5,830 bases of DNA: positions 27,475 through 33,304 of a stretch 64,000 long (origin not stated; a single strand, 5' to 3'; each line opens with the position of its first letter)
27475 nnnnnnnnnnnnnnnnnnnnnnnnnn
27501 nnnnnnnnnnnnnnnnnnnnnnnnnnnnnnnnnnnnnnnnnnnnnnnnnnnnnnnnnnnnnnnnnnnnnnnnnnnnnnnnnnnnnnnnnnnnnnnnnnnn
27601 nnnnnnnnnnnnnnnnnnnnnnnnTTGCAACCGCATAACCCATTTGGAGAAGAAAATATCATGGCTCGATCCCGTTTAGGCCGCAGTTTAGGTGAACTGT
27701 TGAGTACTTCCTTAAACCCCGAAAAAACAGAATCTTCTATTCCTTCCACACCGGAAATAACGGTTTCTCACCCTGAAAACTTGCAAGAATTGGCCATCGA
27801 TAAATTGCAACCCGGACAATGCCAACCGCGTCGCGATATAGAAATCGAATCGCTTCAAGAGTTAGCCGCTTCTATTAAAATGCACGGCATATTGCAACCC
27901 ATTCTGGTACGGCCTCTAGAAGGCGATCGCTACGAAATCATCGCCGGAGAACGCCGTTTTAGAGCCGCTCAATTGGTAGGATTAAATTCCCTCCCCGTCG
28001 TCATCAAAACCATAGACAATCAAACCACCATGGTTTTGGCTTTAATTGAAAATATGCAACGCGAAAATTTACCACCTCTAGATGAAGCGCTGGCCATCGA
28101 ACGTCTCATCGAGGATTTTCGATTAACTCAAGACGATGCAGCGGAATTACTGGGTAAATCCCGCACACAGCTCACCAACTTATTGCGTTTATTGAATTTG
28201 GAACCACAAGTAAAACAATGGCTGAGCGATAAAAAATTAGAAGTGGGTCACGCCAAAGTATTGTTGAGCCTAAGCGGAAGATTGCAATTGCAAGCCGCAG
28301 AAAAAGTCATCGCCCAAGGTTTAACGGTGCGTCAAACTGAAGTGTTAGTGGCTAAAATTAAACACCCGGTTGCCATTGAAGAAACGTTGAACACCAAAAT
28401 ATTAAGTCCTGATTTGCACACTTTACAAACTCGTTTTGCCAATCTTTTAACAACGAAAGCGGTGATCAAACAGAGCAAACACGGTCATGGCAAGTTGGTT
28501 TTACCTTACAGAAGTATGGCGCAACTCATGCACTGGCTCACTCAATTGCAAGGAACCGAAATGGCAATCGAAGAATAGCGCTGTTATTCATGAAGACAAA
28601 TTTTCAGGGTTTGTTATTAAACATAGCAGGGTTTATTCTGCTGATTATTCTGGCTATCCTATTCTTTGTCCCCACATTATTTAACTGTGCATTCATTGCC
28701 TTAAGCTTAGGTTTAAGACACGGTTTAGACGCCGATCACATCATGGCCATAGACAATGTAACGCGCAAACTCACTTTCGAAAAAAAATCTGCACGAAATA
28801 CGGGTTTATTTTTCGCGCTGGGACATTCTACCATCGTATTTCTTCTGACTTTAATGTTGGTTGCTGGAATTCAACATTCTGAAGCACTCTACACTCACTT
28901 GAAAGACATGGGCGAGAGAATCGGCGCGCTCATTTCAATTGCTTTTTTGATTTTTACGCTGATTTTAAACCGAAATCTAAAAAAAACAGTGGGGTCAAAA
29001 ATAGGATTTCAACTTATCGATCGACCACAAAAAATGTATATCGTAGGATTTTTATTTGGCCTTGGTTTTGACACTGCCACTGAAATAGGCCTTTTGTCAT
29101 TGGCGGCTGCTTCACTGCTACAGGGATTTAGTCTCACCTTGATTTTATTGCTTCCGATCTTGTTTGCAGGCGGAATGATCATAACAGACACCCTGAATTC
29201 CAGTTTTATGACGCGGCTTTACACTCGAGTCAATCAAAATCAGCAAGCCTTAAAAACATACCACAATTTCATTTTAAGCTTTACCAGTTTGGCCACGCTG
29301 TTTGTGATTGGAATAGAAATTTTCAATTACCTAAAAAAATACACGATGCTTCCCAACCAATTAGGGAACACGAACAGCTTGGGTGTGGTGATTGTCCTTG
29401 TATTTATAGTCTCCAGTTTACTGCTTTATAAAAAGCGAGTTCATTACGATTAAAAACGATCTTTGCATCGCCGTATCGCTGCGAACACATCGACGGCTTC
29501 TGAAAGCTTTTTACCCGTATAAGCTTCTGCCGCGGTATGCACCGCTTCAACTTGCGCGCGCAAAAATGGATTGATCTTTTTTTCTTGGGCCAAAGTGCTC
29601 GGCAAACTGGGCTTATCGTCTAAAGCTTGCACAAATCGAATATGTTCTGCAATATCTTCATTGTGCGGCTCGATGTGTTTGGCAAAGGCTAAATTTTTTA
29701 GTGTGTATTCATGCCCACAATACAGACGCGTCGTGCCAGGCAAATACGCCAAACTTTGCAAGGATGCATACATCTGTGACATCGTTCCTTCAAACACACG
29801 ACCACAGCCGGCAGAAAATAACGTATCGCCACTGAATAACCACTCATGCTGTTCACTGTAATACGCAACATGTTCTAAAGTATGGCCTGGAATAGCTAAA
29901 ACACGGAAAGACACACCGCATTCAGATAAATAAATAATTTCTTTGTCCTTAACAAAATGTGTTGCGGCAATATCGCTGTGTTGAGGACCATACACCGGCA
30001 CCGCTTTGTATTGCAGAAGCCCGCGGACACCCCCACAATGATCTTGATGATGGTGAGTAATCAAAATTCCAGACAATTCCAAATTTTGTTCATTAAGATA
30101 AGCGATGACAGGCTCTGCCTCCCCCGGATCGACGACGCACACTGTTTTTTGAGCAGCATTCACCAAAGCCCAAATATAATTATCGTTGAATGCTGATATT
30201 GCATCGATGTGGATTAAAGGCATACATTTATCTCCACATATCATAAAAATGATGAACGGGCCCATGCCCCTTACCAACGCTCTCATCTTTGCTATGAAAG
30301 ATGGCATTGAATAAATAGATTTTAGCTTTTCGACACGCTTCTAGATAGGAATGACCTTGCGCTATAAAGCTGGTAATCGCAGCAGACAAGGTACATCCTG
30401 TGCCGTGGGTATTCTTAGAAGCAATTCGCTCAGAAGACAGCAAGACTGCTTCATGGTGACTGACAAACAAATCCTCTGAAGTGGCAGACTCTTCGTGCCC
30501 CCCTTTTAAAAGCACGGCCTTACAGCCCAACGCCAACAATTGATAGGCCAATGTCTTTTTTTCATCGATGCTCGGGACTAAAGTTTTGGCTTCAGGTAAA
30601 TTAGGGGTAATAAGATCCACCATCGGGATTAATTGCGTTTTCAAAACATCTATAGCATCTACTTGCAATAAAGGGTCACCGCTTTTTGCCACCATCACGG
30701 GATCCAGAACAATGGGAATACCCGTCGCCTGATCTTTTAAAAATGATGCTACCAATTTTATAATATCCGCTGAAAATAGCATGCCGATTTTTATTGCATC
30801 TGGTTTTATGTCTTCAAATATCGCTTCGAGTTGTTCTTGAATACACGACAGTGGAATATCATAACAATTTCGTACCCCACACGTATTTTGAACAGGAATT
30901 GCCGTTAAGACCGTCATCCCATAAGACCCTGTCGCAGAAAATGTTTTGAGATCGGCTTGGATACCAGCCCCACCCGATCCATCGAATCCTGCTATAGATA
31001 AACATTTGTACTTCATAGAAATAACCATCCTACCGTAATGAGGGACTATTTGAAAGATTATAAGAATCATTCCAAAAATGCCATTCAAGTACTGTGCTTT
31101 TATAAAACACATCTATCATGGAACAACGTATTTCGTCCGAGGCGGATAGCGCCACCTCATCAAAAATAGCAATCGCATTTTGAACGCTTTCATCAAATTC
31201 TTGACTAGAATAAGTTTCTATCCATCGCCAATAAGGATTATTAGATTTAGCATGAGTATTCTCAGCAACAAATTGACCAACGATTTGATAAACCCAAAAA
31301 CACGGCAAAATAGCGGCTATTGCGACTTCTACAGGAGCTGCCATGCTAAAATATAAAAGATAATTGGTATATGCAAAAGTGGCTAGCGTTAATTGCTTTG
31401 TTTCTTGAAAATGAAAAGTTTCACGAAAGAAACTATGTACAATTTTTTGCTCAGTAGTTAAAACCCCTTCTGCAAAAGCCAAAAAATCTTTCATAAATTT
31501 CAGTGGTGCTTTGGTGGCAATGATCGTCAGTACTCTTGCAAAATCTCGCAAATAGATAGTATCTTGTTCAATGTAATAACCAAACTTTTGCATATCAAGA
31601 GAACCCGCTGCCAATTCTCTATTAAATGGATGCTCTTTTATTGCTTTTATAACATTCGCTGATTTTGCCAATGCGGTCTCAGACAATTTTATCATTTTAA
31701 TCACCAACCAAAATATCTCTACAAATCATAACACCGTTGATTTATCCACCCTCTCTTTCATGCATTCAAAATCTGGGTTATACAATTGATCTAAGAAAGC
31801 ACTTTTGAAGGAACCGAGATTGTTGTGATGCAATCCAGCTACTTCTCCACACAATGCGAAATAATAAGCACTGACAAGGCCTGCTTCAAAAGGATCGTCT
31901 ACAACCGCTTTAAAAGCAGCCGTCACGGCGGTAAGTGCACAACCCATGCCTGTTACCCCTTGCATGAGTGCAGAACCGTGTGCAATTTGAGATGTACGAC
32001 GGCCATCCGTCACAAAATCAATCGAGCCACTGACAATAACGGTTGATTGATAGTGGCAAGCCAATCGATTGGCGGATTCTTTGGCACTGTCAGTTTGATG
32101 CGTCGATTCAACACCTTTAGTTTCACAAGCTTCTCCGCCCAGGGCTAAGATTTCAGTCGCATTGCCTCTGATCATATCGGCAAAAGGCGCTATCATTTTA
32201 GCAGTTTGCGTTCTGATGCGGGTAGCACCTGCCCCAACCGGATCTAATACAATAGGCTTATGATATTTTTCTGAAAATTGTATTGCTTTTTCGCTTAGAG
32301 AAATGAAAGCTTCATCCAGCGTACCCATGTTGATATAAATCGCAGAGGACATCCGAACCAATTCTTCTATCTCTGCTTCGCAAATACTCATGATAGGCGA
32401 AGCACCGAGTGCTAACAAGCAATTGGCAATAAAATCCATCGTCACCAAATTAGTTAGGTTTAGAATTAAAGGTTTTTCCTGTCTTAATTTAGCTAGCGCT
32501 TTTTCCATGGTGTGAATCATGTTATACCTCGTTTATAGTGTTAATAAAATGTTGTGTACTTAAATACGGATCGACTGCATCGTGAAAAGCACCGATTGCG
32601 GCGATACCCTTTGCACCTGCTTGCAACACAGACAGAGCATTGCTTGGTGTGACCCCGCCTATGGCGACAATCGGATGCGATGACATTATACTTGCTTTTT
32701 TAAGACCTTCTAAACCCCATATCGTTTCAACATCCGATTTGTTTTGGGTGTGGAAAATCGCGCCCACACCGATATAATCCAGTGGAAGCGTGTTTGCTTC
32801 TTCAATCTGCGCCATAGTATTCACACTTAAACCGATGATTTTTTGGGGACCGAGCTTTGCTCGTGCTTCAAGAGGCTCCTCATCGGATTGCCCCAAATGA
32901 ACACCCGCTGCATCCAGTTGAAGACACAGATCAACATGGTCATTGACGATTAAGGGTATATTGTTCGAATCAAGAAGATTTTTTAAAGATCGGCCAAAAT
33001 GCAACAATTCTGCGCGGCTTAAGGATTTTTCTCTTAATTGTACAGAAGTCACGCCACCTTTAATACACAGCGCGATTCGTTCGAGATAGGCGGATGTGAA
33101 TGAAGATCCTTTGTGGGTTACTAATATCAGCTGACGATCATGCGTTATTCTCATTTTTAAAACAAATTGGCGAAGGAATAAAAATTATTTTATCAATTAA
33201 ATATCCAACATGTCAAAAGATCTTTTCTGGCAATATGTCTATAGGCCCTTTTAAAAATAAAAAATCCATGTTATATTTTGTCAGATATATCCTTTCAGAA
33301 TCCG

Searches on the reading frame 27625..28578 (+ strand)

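Call 50: search_protein_families(library=pfam, proteins=[window:27625-28578:+], max_evalue=0.00001)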
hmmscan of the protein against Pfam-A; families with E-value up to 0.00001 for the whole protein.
window:27625-28578:+ (317 aa): 3 families
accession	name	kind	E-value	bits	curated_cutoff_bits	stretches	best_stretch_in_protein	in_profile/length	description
PF02195.25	ParB_N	-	7.9e-35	119.2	26.3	1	51-145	1-95/95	ParB N-terminal domain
PF17762.8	HTH_ParB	-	1e-31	109.5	22.6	1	147-246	1-101/102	ParB HTH domain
PF23552.2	ParB_C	-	1.7e-07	31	23.8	1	261-301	2-42/50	ParB dimerisation domain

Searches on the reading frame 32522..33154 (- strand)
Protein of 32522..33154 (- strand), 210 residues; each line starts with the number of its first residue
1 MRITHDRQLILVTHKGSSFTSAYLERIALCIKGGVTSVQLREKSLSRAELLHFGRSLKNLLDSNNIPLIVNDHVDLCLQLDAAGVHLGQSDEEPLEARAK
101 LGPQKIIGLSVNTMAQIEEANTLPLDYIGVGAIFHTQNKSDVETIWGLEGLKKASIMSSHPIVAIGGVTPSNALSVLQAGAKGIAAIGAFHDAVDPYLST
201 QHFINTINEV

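Call 50: search_protein_families(library=pfam, proteins=[window:32522-33154:-], max_evalue=0.00001)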
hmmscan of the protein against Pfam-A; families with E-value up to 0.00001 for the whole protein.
window:32522-33154:- (210 aa): 1 family
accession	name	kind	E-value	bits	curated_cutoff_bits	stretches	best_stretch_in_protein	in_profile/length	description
PF02581.23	TMP-TENI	-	5.9e-57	192.4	27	1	9-189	1-179/180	Thiamine monophosphate synthase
